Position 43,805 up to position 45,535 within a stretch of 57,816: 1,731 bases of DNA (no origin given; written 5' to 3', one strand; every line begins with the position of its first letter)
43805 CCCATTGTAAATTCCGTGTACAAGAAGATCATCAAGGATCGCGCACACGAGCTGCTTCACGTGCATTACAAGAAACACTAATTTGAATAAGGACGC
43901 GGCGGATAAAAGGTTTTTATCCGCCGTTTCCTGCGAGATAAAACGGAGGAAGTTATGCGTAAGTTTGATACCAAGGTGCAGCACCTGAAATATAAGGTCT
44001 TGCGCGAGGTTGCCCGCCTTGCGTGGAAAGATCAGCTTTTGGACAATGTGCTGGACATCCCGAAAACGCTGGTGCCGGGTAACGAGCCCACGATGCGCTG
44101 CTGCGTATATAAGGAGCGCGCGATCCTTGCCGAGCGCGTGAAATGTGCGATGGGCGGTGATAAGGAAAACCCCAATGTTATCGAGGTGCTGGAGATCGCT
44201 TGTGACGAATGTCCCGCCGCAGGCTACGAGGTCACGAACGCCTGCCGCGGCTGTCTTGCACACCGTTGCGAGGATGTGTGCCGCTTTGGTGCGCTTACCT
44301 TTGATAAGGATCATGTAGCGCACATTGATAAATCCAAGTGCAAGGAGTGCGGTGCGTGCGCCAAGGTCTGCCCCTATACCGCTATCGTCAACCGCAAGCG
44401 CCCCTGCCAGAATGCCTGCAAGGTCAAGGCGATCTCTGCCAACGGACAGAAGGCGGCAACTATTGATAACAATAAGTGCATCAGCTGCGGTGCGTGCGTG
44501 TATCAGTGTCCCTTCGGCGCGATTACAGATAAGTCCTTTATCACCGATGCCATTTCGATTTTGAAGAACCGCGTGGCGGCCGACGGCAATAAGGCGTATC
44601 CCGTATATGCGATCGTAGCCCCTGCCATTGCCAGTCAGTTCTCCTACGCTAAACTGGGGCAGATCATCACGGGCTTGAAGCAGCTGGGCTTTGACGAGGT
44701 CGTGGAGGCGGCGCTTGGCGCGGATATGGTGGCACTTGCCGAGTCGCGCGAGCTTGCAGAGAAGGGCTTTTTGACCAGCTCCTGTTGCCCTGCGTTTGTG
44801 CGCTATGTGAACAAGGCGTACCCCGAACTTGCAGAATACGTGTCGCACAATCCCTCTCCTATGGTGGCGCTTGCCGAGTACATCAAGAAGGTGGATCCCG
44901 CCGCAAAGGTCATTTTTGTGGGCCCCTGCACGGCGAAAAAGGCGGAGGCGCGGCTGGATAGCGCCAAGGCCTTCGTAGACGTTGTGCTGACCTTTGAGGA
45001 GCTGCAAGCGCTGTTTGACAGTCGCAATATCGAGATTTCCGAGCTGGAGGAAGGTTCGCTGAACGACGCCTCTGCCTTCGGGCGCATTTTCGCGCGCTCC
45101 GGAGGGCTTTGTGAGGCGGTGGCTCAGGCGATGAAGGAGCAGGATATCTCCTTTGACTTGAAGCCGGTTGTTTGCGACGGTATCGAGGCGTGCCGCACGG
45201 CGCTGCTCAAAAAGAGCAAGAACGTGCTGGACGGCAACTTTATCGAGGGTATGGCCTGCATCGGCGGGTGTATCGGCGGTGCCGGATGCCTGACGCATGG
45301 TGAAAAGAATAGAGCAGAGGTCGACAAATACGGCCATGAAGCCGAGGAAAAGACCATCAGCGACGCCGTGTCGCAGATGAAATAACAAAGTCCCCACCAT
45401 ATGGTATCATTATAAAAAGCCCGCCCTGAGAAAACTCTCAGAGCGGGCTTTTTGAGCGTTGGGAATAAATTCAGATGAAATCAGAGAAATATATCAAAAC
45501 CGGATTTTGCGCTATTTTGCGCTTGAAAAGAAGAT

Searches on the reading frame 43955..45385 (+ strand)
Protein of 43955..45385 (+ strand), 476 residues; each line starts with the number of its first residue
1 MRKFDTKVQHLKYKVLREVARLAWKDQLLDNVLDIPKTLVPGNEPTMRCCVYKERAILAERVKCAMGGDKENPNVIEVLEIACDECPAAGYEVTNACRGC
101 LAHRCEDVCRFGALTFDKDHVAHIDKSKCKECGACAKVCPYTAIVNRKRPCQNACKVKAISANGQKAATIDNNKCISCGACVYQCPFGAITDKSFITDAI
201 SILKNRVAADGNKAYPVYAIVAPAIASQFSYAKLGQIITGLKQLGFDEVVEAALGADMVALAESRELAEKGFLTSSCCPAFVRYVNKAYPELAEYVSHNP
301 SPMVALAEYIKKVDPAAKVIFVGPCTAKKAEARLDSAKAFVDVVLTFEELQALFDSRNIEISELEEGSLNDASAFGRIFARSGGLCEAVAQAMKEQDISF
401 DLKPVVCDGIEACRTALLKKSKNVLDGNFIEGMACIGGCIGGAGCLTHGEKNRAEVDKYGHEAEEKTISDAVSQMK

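Call 29: find_encoding_contigs(protein=window:43955-45385:+, flank=10000, max_places=10)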
Protein window:43955-45385:+ (476 aa): no gene with exactly this product is on record in the collection.

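Call 49: find_homologous_proteins(query=window:43955-45385:+, max_evalue=1e-50)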
Query window:43955-45385:+ (476 aa): 8000 proteins with E <= 1e-50 among 8000 candidates; the best 120 are listed.
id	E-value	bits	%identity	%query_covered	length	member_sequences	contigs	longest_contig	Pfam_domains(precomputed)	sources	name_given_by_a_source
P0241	1.2e-292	989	91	100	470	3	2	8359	PF14697.12,PF02906.20,PF12797.13,PF12837.13,PF00037.33,PF13484.12,PF12838.13,PF25160.2,PF13237.12,PF13187.12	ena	-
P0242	5.9e-288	973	91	100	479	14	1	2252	PF14697.12,PF02906.20,PF12797.13,PF12837.13,PF00037.33,PF13484.12,PF12838.13,PF25160.2,PF13237.12,PF13187.12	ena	-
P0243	6.4e-279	944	87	100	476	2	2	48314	PF14697.12,PF02906.20,PF12797.13,PF12837.13,PF00037.33,PF13484.12,PF12838.13,PF25160.2,PF13237.12,PF13187.12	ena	-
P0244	1.2e-278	943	87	100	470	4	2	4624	PF14697.12,PF02906.20,PF12797.13,PF12837.13,PF00037.33,PF13484.12,PF12838.13,PF25160.2,PF13237.12,PF13187.12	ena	-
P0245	4.3e-277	937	86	100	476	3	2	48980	PF14697.12,PF02906.20,PF12797.13,PF12837.13,PF00037.33,PF13484.12,PF12838.13,PF25160.2,PF13237.12,PF13187.12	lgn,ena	-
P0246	4.8e-271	918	85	100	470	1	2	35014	PF14697.12,PF02906.20,PF12797.13,PF12837.13,PF00037.33,PF13484.12,PF12838.13,PF25160.2,PF13237.12,PF13187.12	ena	-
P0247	7.4e-269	910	83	100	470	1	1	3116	PF14697.12,PF02906.20,PF12797.13,PF12837.13,PF00037.33,PF13484.12,PF12838.13,PF25160.2,PF13237.12,PF13187.12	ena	-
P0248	7.5e-268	907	84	100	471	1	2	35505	PF14697.12,PF02906.20,PF12797.13,PF12837.13,PF00037.33,PF13484.12,PF12838.13,PF25160.2,PF13237.12,PF13187.12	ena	-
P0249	3.7e-267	905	84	100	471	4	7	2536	PF14697.12,PF02906.20,PF12797.13,PF12837.13,PF00037.33,PF13484.12,PF12838.13,PF25160.2,PF13237.12,PF13187.12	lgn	-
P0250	4.2e-267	905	83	99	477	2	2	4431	PF14697.12,PF02906.20,PF12797.13,PF12837.13,PF00037.33,PF13484.12,PF12838.13,PF25160.2,PF13237.12,PF13187.12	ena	-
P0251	9.1e-267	903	83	100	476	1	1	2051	PF14697.12,PF02906.20,PF12797.13,PF12837.13,PF00037.33,PF13484.12,PF12838.13,PF25160.2,PF13237.12,PF13187.12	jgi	jgi:[FeFe] hydrogenase (group B1/B3)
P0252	3.1e-261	885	81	100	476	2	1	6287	PF14697.12,PF02906.20,PF12797.13,PF12837.13,PF00037.33,PF13484.12,PF12838.13,PF25160.2,PF13237.12,PF13187.12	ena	-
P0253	3.0e-259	879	80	100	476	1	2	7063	PF14697.12,PF02906.20,PF12797.13,PF12837.13,PF00037.33,PF13484.12,PF12838.13,PF25160.2,PF13237.12,PF13183.12,PF13187.12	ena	-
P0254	8.7e-257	871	78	100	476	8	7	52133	PF14697.12,PF02906.20,PF12797.13,PF12837.13,PF00037.33,PF13484.12,PF12838.13,PF25160.2,PF13237.12,PF13187.12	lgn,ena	-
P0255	1.0e-256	870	78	100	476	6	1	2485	PF14697.12,PF02906.20,PF12797.13,PF12837.13,PF00037.33,PF13484.12,PF12838.13,PF25160.2,PF13237.12,PF13187.12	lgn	-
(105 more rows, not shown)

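Call 50: find_encoding_contigs(protein=P0243, flank=10000, max_places=3)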
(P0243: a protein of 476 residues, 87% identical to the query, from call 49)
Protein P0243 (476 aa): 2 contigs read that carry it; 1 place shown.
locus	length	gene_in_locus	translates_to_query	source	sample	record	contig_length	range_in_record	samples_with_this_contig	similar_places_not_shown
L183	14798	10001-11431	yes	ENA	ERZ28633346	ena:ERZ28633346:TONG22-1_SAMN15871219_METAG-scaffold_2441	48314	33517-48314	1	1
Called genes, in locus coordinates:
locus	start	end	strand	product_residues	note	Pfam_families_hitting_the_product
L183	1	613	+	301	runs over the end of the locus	PF01820:Dala_Dala_lig_N (weak), PF07478:Dala_Dala_lig_C, PF13535:ATP-grasp_4 (faint)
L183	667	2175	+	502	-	-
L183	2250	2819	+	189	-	PF12671:Amidase_6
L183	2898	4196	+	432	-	PF02040:ArsB, PF03600:CitMHS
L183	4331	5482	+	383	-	PF00753:Lactamase_B, PF19583:ODP, PF12724:Flavodoxin_5 (weak)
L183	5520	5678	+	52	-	PF00301:Rubredoxin, PF21349:RUBY_RBDX (faint)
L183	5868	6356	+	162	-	PF01257:2Fe-2S_thioredx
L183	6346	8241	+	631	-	PF01512:Complex1_51K, PF10589:NADH_4Fe-4S, PF13183:Fer4_8 (faint), PF00037:Fer4 (weak), PF12797:Fer4_2 (weak), PF12837:Fer4_6 (weak), PF13237:Fer4_10, PF12838:Fer4_7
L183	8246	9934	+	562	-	PF13510:Fer2_4, PF10588:NADH-G_4Fe-4S_3, PF22117:Fer4_Nqo3 (weak), PF12838:Fer4_7, PF14697:Fer4_21 (weak), PF00037:Fer4 (weak), PF02906:Fe_hyd_lg_C, PF02256:Fe_hyd_SSU, +2 more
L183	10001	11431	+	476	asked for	PF12838:Fer4_7 (weak), PF00037:Fer4 (weak), PF13237:Fer4_10 (weak), PF12838:Fer4_7 (weak), PF25160:LdpA_Fe-S-bd (weak), PF00037:Fer4, PF12837:Fer4_6 (weak), PF02906:Fe_hyd_lg_C, +4 more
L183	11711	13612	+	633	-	PF08532:Glyco_hydro_42M (weak)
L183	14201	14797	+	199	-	?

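Call 51: find_encoding_contigs(protein=P0241, flank=10000, max_places=3)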
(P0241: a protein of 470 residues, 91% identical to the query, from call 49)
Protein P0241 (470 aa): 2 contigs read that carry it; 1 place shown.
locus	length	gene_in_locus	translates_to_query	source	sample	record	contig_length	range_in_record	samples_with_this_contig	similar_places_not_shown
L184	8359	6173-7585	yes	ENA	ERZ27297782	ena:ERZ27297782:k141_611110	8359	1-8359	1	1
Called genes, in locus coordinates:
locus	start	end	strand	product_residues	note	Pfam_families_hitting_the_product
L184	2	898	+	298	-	?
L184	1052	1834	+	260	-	PF00149:Metallophos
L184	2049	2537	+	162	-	PF01257:2Fe-2S_thioredx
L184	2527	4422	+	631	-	PF01512:Complex1_51K, PF10589:NADH_4Fe-4S, PF13187:Fer4_9 (faint), PF12797:Fer4_2 (faint), PF00037:Fer4 (weak), PF13237:Fer4_10, PF12838:Fer4_7, PF00037:Fer4 (weak), +1 more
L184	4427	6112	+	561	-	PF13510:Fer2_4, PF10588:NADH-G_4Fe-4S_3, PF22117:Fer4_Nqo3 (weak), PF12838:Fer4_7, PF13187:Fer4_9 (weak), PF14697:Fer4_21 (weak), PF02906:Fe_hyd_lg_C, PF02256:Fe_hyd_SSU, +3 more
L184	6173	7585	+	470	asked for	PF12838:Fer4_7 (weak), PF00037:Fer4 (weak), PF12837:Fer4_6 (weak), PF13237:Fer4_10 (weak), PF25160:LdpA_Fe-S-bd (weak), PF12838:Fer4_7 (weak), PF00037:Fer4, PF02906:Fe_hyd_lg_C, +5 more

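Call 70: search_protein_families(library=pfam, proteins=[L183:11711-13609:+], max_evalue=0.001)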
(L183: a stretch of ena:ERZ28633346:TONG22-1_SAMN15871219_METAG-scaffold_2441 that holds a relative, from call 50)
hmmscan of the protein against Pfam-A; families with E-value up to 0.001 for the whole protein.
L183:11711-13609:+ (633 aa): 1 family
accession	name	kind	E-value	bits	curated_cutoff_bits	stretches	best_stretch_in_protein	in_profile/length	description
PF08532.16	Glyco_hydro_42M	-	2.2e-06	27.8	25.8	1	382-546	47-187/207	Beta-galactosidase trimerisation domain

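Call 86: find_encoding_contigs(protein=P0245, flank=10000, max_places=4)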
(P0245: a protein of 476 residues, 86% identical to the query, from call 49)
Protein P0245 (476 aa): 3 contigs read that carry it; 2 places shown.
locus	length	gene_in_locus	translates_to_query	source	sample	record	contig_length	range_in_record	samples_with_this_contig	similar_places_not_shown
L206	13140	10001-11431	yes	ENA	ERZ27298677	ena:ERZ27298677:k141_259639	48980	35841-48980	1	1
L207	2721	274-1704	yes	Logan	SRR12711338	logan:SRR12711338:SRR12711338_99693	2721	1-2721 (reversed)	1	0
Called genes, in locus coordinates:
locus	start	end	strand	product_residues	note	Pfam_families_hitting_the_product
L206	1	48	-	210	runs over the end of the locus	PF02659:Mntp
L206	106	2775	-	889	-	PF00690:Cation_ATPase_N, PF12710:HAD (faint), PF00122:E1-E2_ATPase, PF00702:Hydrolase, PF13246:Cation_ATPase, PF00689:Cation_ATPase_C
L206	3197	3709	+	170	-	PF08279:HTH_11, PF02829:3H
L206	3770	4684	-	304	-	PF14486:DUF4432 (weak)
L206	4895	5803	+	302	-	PF00126:HTH_1, PF03466:LysR_substrate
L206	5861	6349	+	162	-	PF01257:2Fe-2S_thioredx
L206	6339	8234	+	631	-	PF01512:Complex1_51K, PF10531:SLBB (faint), PF10589:NADH_4Fe-4S, PF13187:Fer4_9 (faint), PF00037:Fer4, PF13237:Fer4_10, PF12838:Fer4_7, PF00037:Fer4 (weak), +2 more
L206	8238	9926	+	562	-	PF13510:Fer2_4, PF10588:NADH-G_4Fe-4S_3, PF22117:Fer4_Nqo3 (weak), PF12838:Fer4_7, PF14697:Fer4_21 (weak), PF00037:Fer4 (weak), PF02906:Fe_hyd_lg_C, PF02256:Fe_hyd_SSU, +2 more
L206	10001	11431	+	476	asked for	PF12838:Fer4_7, PF00037:Fer4 (weak), PF12837:Fer4_6 (weak), PF13237:Fer4_10 (weak), PF12838:Fer4_7 (weak), PF25160:LdpA_Fe-S-bd (weak), PF00037:Fer4, PF02906:Fe_hyd_lg_C, +5 more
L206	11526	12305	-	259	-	-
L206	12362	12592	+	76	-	PF00589:Phage_integrase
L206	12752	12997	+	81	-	-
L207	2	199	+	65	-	?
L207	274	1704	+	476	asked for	PF12838:Fer4_7, PF00037:Fer4 (weak), PF12837:Fer4_6 (weak), PF13237:Fer4_10 (weak), PF12838:Fer4_7 (weak), PF25160:LdpA_Fe-S-bd (weak), PF00037:Fer4, PF02906:Fe_hyd_lg_C, +5 more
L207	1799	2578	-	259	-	-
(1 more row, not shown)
